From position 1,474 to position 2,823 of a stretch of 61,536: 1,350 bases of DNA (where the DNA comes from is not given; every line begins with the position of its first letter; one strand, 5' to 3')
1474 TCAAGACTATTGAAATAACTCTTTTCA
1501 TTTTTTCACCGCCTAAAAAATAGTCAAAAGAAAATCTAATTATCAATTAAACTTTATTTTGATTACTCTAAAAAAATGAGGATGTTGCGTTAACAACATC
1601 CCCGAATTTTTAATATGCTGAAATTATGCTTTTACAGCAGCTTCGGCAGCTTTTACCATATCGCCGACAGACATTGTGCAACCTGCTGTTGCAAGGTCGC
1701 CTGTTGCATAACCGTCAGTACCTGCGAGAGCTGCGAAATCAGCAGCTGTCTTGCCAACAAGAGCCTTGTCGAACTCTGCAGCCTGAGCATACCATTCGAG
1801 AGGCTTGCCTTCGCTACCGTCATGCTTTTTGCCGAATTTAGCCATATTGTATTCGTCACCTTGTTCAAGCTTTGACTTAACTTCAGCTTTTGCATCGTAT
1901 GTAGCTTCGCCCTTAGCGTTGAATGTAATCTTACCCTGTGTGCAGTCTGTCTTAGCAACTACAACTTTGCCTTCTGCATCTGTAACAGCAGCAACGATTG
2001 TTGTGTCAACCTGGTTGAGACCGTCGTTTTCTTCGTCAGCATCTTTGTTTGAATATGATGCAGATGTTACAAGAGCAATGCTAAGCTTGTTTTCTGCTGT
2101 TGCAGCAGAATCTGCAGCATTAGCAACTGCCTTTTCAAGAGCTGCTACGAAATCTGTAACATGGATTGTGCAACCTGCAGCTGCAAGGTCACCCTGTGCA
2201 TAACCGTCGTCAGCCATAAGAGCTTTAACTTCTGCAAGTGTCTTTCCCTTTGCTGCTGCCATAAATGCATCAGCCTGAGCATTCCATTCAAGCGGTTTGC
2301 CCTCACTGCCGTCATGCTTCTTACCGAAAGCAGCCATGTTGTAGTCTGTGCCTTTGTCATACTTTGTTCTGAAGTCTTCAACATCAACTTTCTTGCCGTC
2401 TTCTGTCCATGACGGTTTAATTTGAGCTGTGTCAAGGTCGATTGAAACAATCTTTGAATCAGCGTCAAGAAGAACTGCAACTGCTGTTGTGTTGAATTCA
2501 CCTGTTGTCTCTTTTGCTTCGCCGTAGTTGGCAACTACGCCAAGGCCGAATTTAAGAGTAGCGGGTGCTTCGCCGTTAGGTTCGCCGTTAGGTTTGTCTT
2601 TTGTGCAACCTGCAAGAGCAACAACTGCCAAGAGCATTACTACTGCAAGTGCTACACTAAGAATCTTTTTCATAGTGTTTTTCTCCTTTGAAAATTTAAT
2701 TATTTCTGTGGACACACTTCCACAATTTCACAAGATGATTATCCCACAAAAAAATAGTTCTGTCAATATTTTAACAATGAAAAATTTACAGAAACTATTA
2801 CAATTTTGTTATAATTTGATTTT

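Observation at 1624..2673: PplA-like double FMN_bind lipoprotein with a non-canonical AGCT motif, embedded in an Rnf operon next to ApbE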

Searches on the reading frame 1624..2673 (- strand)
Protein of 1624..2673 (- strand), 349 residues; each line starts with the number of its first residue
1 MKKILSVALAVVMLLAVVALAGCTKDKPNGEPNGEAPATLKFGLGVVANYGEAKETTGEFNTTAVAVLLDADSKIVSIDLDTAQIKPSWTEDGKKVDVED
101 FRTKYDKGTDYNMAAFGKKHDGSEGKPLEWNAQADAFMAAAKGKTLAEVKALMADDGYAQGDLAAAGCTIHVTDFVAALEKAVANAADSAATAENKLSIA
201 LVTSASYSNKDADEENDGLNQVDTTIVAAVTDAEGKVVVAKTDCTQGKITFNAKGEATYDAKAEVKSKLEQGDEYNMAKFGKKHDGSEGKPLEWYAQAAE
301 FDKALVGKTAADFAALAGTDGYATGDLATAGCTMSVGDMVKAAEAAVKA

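Call 3: search_protein_families(library=pfam, proteins=[window:1624-2673:-], max_evalue=1)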
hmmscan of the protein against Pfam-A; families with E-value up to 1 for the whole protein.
window:1624-2673:- (349 aa): 3 families
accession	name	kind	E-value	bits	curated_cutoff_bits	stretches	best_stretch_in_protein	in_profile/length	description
PF24040.1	DUF7349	-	0.005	17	27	1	247-277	14-43/50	Domain of unknown function (DUF7349)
PF15540.11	Ntox47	-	0.024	15.3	25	1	262-325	33-94/120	Bacterial toxin 47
PF08139.17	LPAM_1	-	0.13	13.2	20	1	1-14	1-14/18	Prokaryotic membrane lipoprotein lipid attachment site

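Call 4: search_protein_families(library=ncbifam, proteins=[window:1624-2673:-], max_evalue=1)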
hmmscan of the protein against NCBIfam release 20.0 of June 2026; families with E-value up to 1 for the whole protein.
window:1624-2673:- (349 aa): 0 families

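Call 6: find_homologous_proteins(query=window:1624-2673:-, max_evalue=0.001)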
Query window:1624-2673:- (349 aa): 1148 proteins with E <= 0.001 among 8000 candidates; the best 120 are listed.
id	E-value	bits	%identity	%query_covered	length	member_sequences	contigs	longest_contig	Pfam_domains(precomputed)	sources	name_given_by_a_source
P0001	3.0e-215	732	99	100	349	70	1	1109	-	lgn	-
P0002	3.0e-201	686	96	100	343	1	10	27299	-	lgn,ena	-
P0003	6.9e-201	685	96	100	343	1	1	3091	-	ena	-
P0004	1.3e-200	684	96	100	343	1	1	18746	-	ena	-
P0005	3.0e-188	643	89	97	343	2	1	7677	-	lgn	-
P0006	4.5e-175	600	84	97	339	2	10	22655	-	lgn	-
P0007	1.9e-174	598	84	97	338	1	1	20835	-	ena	-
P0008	2.4e-174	597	83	97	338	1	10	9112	-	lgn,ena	-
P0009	3.0e-174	597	84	97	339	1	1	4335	-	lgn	-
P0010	6.5e-174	596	84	97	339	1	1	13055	-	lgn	-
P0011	7.3e-174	596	83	97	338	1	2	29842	-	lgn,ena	-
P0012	7.4e-174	596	83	97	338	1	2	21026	-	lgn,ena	-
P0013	2.7e-173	594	84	97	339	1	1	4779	-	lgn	-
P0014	2.8e-173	594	84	97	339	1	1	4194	-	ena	-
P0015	3.0e-173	594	84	97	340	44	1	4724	-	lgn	-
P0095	5.4e-134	465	66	97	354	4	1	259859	-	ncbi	-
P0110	3.7e-126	439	68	97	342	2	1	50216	-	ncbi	-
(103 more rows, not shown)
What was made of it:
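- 1624..2673 (-): CDS of the 349-aa lipoprotein with two FMN-bind2-type domains (the stop codon is at 1624-1626). More than 1148 homologues starting MKK... (call 6).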

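Call 7: search_solved_structures(query=window:1624-2673:-, max_evalue=10, show_alignments=3)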
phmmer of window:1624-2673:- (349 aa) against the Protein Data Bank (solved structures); distinct sequences matched with E-value up to 10: 1.
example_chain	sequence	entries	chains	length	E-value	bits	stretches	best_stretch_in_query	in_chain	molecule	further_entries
8of6_A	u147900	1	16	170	0.21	14.3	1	81-149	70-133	YtoQ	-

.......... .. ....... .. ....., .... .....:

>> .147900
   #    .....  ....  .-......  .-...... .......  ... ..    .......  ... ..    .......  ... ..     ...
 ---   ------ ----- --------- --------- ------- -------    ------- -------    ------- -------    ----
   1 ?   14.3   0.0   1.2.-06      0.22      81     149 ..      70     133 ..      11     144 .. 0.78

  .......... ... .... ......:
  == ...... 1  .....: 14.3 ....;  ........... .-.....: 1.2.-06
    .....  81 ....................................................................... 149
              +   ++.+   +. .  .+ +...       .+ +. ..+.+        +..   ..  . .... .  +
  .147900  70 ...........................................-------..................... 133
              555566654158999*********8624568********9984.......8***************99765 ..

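Call 12: search_solved_structures(query=A1, max_evalue=10, show_alignments=5)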
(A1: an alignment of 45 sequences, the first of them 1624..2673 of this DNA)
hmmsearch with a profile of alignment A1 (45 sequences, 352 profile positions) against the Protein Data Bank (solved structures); distinct sequences matched with E-value up to 10: 1.
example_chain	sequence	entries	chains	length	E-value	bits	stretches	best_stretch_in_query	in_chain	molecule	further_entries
2ahn_A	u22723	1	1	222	1.8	10.7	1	233-274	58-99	Thaumatin-like protein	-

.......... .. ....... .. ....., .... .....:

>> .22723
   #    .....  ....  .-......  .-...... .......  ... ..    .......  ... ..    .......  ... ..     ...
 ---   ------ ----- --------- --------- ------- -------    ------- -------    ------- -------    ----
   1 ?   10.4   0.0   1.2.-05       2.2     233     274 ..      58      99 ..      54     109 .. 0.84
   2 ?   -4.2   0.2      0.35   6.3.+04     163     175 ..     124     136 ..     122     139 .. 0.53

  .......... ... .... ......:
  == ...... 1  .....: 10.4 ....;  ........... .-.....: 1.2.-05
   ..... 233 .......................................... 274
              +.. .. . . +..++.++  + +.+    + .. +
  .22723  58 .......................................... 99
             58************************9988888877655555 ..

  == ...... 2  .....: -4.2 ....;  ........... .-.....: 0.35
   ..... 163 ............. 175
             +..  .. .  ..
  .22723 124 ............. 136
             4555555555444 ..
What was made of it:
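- Tried and rejected: PDB sequence searches with the single protein and with the close-homologue profile A1 found nothing (calls 7 and 12).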

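Call 18: find_encoding_contigs(protein=P0095, flank=10000, max_places=3)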
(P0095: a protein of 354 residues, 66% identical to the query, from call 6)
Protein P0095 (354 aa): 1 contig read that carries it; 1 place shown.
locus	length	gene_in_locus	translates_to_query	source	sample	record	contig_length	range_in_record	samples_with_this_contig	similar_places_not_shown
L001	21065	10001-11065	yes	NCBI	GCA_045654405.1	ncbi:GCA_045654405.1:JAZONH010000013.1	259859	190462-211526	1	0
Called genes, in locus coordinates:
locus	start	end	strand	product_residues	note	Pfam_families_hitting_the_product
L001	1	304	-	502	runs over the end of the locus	PF00361:Proton_antipo_M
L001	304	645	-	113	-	PF00420:Oxidored_q2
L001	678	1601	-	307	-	PF20501:MbhE, PF04039:MnhB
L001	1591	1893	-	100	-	PF13244:MbhD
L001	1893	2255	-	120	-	PF03334:PhaG_MnhG_YufB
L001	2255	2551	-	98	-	PF04066:MrpF_PhaF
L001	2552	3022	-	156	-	PF01899:MNHE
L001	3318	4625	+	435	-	PF13375:RnfC_N, PF01512:Complex1_51K, PF10531:SLBB, PF13237:Fer4_10 (weak), PF12838:Fer4_7 (weak)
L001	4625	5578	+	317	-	PF03116:NQR2_RnfD_RnfE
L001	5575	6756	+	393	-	PF04205:FMN_bind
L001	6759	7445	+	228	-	PF02508:Rnf-Nqr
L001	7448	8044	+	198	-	PF02508:Rnf-Nqr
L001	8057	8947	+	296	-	PF04060:FeS, PF12838:Fer4_7, PF13187:Fer4_9 (weak), PF14697:Fer4_21 (weak), PF00037:Fer4 (weak), PF12837:Fer4_6 (weak), PF12838:Fer4_7 (weak), PF13187:Fer4_9 (weak), +8 more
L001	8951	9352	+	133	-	PF07009:NusG_II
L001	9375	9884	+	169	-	PF07456:Hpre_diP_synt_I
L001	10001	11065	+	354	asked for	-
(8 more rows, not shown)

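Call 19: find_encoding_contigs(protein=P0110, flank=10000, max_places=3)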
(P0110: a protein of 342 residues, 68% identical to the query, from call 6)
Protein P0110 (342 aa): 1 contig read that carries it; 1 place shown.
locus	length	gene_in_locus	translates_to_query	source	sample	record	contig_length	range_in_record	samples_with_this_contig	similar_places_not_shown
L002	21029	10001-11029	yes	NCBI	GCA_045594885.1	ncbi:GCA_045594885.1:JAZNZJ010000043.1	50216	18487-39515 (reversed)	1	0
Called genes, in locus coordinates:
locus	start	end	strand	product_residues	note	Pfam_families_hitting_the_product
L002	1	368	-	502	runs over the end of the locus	PF00361:Proton_antipo_M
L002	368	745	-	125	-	PF00420:Oxidored_q2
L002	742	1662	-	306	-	PF20501:MbhE (weak), PF04039:MnhB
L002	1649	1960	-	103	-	PF13244:MbhD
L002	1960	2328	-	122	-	PF03334:PhaG_MnhG_YufB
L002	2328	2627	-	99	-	PF04066:MrpF_PhaF (weak)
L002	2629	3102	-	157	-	PF01899:MNHE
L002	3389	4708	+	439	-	PF13375:RnfC_N, PF01512:Complex1_51K, PF10531:SLBB, PF13534:Fer4_17 (faint), PF13183:Fer4_8 (weak), PF13237:Fer4_10 (weak)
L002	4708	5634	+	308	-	PF03116:NQR2_RnfD_RnfE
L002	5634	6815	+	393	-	PF04205:FMN_bind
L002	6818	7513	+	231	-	PF02508:Rnf-Nqr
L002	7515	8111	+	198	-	PF02508:Rnf-Nqr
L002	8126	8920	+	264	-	PF04060:FeS, PF12838:Fer4_7 (weak), PF13187:Fer4_9 (weak), PF13237:Fer4_10 (weak), PF14697:Fer4_21 (weak), PF00037:Fer4, PF12838:Fer4_7, PF00037:Fer4, +8 more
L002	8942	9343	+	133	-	PF07009:NusG_II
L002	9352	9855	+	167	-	PF07456:Hpre_diP_synt_I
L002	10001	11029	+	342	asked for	-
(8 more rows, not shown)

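Call 20: predict_structure(alignment_id=A1)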
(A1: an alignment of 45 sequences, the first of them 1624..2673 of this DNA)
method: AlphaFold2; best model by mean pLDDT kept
length: 349 residues; sequences in the alignment: 45
mean_pLDDT: 87.8   pTM: 0.85
mean pLDDT of the five models: 87.8, 87.5, 87.1, 85.5, 84.1
residues with pLDDT >= 90: 251; 70-90: 59; 50-70: 5; < 50: 34
segments of 3 or more residues with pLDDT < 50: 1-32
pLDDT, mean of each block of 10 residues (from residue 1): 41 36 34 59 99 94 99 98 97 95 94 80 79 97 98 95 89 98 98 97 96 97 98 98 97 97 96 88 72 93 98 92 90 91 96
secondary structure, 60 per line:
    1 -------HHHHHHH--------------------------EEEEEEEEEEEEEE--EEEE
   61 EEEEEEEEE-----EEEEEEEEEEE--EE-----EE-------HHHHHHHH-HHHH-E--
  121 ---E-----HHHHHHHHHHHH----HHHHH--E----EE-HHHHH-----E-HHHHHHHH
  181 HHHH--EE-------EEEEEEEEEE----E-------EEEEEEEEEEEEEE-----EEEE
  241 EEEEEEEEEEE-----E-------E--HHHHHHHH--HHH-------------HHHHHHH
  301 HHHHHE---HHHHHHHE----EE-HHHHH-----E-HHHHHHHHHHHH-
elements in order: H8-14 E41-54 E57-69 E75-85 H104-111 H113-116 H130-141 H146-150 H161-165 H173-184 E196-205 E218-231 E237-251 H268-275 H294-305 H310-316 H325-329 H337-348
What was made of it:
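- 1624..2673 (-): AF2 model with pLDDT 87.8 and pTM 0.85 (call 20).
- The two-domain AF2 model has pTM 0.85 (call 20).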

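Call 23: fold_search(model_id=the predicted structure, library=pdb)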
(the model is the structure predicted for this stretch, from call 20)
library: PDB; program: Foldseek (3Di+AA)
matches with E <= 10: 1028; with E <= 0.001: 0
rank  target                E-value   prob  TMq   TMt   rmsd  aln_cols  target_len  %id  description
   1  9e2g_0G               8.7e-03  0.07  0.09  0.05  37.4       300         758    8  Cryo-EM structure of 48 nm repeat of microtubule doublet from T. brucei flagellum (released 2025-03-12)
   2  3fzx                  2.1e-02  0.04  0.08  0.12  19.1       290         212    8  CRYSTAL STRUCTURE OF A PUTATIVE EXPORTED PROTEIN WITH YMCC-LIKE FOLD (BF2203) FROM BACTEROIDES FRAGILIS NCTC 9343 AT 2.2 (released 2009-02-03)
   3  3rga                  2.5e-02  0.10  0.12  0.14  20.6       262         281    9  Crystal structure of epoxide hydrolase for polyether lasalocid A biosynthesis (released 2012-03-07)
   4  9do6_F                2.8e-02  0.06  0.09  0.07  40.8       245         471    7  Membrane-spanning OlyA/PlyB pore complex focused refinement (released 2025-09-24)
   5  4fvs_A                2.8e-02  0.05  0.10  0.13  19.3       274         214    8  Crystal structure of a putative lipoprotein (BDI_3050) from Parabacteroides distasonis ATCC 8503 at 2.70 A resolution (released 2012-07-25)
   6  9do6_C                3.2e-02  0.07  0.08  0.07  38.9       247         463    7  Membrane-spanning OlyA/PlyB pore complex focused refinement (released 2025-09-24)
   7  4fvs_E                5.8e-02  0.04  0.10  0.14  18.6       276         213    8  Crystal structure of a putative lipoprotein (BDI_3050) from Parabacteroides distasonis ATCC 8503 at 2.70 A resolution (released 2012-07-25)
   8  7vju_B                7.3e-02  0.18  0.09  0.17  15.0        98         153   10  Crystal Structure of terephthalate dioxygenase from Comamonas testosteroni KF1 (released 2022-04-13)
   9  2h1t_A                7.8e-02  0.04  0.07  0.12  21.4       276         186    7  Crystal structure of a duf1089 family protein (pa1994) from pseudomonas aeruginosa at 1.80 A resolution (released 2006-05-30)
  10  8eo8_K                8.2e-02  0.06  0.12  0.15  16.2       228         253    8  Cross-reactive 3180 TCR recognition of HLA-B*35:01-NP8 epitope from 2005 H1N1 influenza strain (released 2024-03-27)
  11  9e2g_0B               8.7e-02  0.04  0.08  0.04  35.7       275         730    9  Cryo-EM structure of 48 nm repeat of microtubule doublet from T. brucei flagellum (released 2025-03-12)
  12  9a32_MODEL_1_A        9.8e-02  0.05  0.10  0.10  23.2       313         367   14  Model of E. coli OmpC by in-cell photo-crosslinking MS and deep learning (released 2023-02-24)
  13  7vju_D                1.0e-01  0.16  0.09  0.18  15.0        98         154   10  Crystal Structure of terephthalate dioxygenase from Comamonas testosteroni KF1 (released 2022-04-13)
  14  2h2u_B                1.3e-01  0.03  0.10  0.11  22.9       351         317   10  Crystal structure of the E130Y mutant of human soluble calcium-activated nucleotidase (SCAN) with calcium ion (released 2006-07-18)
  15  6ehb_B                1.4e-01  0.04  0.13  0.14  24.1       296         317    8  OmpU, an outer membrane protein, of Vibrio cholerae (released 2018-04-25)
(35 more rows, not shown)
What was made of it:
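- Tried and rejected: The weak MHC-I-like and SecB hits were dismissed as generic sheet-plus-helix similarity (call 23).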

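Call 30: search_protein_representatives(alignment_id=A1)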
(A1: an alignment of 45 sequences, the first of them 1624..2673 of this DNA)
Query: 45 sequences, 352 profile positions. Proteins with E-value up to 0.001 (for the whole library): 1454; up to 1e-10: 1027; up to 1e-30: 387. The best 150 are listed.
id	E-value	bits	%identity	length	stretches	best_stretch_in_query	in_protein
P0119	1.6e-171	586.5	-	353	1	1-351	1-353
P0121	1.5e-140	484.7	-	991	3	9-349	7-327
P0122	1.6e-114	399.1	-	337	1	1-352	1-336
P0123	1.3e-113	396.1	-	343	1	1-351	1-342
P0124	4.5e-112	391.0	-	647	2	1-349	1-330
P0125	6.4e-112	390.5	-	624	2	2-348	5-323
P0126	2.4e-109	382.0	-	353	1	1-349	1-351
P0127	8.3e-104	363.8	-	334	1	1-351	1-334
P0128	2.3e-100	352.5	-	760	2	40-350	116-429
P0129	6.6e-100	351.0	-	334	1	1-351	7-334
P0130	2.5e-97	342.5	-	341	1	1-351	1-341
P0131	1.1e-96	340.4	-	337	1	1-351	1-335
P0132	1.5e-95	336.7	-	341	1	1-348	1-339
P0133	1.1e-93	330.6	-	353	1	2-349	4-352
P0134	2.2e-92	326.3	-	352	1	1-351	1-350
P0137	2.9e-90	319.3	-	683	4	127-350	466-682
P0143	1.0e-83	297.8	-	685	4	131-349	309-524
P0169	9.1e-69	248.6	-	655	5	131-351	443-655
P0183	5.9e-64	232.8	-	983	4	8-322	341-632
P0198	5.4e-56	206.6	-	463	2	131-351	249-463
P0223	3.4e-51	190.8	-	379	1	33-350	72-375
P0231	6.9e-50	186.5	-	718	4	167-320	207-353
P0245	1.4e-47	178.9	-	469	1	33-350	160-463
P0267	1.4e-45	172.3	-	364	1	1-349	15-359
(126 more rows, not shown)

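Call 32: search_protein_families(library=pfam, proteins=[P0121, P0128, P0183, P0137, P0143, P0198, P0245, P0267, P0169, P0231], max_evalue=0.01)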
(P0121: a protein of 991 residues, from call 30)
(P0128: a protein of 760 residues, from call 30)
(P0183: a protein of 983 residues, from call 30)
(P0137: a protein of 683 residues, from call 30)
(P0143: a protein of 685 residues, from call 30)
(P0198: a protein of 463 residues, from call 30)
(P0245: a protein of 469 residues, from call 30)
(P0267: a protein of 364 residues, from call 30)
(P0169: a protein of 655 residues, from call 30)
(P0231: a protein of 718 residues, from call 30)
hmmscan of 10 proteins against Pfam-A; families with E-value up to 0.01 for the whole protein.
P0121 (991 aa): 1 family
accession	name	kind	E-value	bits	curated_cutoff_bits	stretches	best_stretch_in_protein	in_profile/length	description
PF09448.16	MmlI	-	0.0012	19.4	29.6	0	909-936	66-93/109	Methylmuconolactone methyl-isomerase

P0128 (760 aa): 2 families
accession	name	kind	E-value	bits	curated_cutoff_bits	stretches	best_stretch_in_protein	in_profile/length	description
PF08534.16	Redoxin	-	0.00027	21.2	26.6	0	433-481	92-135/148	Redoxin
PF21112.3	CsgH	-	0.0054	17.1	27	0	446-485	44-83/88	CsgH protein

P0183 (983 aa): 5 families
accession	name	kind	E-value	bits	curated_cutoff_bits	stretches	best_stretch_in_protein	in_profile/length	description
PF04558.20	tRNA_synt_1c_R1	-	6.1e-08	33.2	28.6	0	284-331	25-72/162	Glutaminyl-tRNA synthetase, non-specific RNA binding region part 1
PF22814.2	WelO5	-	0.00074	19.6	27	0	262-304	47-94/277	Carrier-protein-independent halogenase WelO5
PF01596.23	Methyltransf_3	-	0.0012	18.6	22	0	390-421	56-87/204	O-methyltransferase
PF01938.26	TRAM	-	0.0018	18.6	21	0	688-726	12-54/61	TRAM domain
PF16672.11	LAMTOR5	-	0.0045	17.5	27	0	539-566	6-33/88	Ragulator complex protein LAMTOR5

P0137 (683 aa): 5 families
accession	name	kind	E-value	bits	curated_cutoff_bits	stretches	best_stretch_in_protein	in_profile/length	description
PF08817.16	YukD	-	8.8e-06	26.8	27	0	336-368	8-39/76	WXG100 protein secretion system (Wss), protein YukD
PF16070.11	Ig_TMEM132_4th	-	0.0032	17.8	27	0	320-352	18-51/98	TMEM132 fourth domain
PF02470.25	MlaD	-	0.0058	17.3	25.1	0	264-296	41-75/81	MlaD protein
PF16571.11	FBP_C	-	0.0069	16.4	27.2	0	152-182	36-66/155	FBP C-terminal treble-clef zinc-finger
PF13653.12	GDPD_2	-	0.0089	16.9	27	0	115-127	18-30/30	Glycerophosphoryl diester phosphodiesterase family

P0143 (685 aa): 1 family
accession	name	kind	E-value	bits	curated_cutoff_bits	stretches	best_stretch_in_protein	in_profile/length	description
PF00541.23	Adeno_knob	-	0.0085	16.1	25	0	573-609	50-89/182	Adenoviral fibre protein (knob domain)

P0198 (463 aa): 1 family
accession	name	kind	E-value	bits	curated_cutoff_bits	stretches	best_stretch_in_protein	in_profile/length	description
PF04205.19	FMN_bind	-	2.6e-15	57.2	22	1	59-126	5-76/77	FMN-binding domain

P0245 (469 aa): 1 family
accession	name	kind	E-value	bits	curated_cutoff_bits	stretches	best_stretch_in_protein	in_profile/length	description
PF04205.19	FMN_bind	-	3.5e-15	56.8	22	1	53-125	1-77/77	FMN-binding domain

P0267 (364 aa): 0 families

P0169 (655 aa): 0 families

P0231 (718 aa): 1 family
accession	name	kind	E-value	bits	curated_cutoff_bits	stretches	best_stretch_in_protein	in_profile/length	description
PF12895.13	ANAPC3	-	0.0061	17.3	27.2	0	206-222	60-76/82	Anaphase-promoting complex, cyclosome, subunit 3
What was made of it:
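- Two members are fusions of a Pfam-recognised FMN_bind domain with two family domains (call 32). Some members are fused to FMN_bind domains (call 32).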

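Call 42: list_cluster_members(proteins=[P0183, P0121, P0267, P0245, P0198, P0169, P0223, P0133, P0231, P0137])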
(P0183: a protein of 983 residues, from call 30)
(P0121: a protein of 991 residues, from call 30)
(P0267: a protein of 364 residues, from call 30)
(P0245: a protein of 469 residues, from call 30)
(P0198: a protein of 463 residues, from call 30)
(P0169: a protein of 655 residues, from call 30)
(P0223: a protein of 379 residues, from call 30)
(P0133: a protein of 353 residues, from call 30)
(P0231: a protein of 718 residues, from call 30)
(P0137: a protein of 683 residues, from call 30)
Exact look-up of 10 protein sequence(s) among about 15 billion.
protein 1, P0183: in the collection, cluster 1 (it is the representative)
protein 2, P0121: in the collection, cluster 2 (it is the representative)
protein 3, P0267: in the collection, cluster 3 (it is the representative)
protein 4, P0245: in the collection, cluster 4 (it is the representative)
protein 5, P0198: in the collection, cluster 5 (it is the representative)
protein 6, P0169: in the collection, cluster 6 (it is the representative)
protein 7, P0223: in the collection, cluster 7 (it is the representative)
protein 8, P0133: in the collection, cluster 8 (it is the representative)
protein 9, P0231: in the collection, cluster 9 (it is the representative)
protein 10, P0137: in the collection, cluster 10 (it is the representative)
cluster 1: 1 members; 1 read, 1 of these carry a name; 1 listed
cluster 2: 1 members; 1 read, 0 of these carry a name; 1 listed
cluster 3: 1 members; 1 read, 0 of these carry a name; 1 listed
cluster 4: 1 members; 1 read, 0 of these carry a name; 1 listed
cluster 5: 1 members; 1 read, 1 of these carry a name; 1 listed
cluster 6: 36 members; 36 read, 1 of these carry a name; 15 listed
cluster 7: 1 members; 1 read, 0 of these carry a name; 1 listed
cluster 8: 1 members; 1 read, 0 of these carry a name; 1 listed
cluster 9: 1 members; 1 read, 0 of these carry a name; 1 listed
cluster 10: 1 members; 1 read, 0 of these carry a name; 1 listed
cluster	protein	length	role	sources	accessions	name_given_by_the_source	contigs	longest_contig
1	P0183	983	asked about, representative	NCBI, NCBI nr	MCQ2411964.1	MAG: hypothetical protein MJ057_03315 [Sphaerochaetaceae bacterium] | hypothetical protein [Sphaerochaetaceae bacterium]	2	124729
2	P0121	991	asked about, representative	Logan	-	-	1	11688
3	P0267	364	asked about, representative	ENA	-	-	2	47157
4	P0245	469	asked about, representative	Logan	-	-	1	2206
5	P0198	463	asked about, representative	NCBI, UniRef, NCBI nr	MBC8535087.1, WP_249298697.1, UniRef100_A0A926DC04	FMN-binding protein [Feifania hominis] | FMN-binding protein n=1 Tax=Feifania hominis TaxID=2763660 RepID=A0A926DC04_9FIRM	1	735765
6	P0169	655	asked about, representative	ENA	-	-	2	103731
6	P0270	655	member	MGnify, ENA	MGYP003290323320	FL=1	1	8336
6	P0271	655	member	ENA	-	-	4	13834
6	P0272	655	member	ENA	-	-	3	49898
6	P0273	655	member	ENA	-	-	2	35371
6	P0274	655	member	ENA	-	-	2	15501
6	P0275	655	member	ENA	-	-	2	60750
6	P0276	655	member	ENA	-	-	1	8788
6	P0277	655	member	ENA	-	-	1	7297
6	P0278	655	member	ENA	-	-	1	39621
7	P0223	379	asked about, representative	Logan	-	-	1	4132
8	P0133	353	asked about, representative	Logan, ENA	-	-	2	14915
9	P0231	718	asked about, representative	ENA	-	-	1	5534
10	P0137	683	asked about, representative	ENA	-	-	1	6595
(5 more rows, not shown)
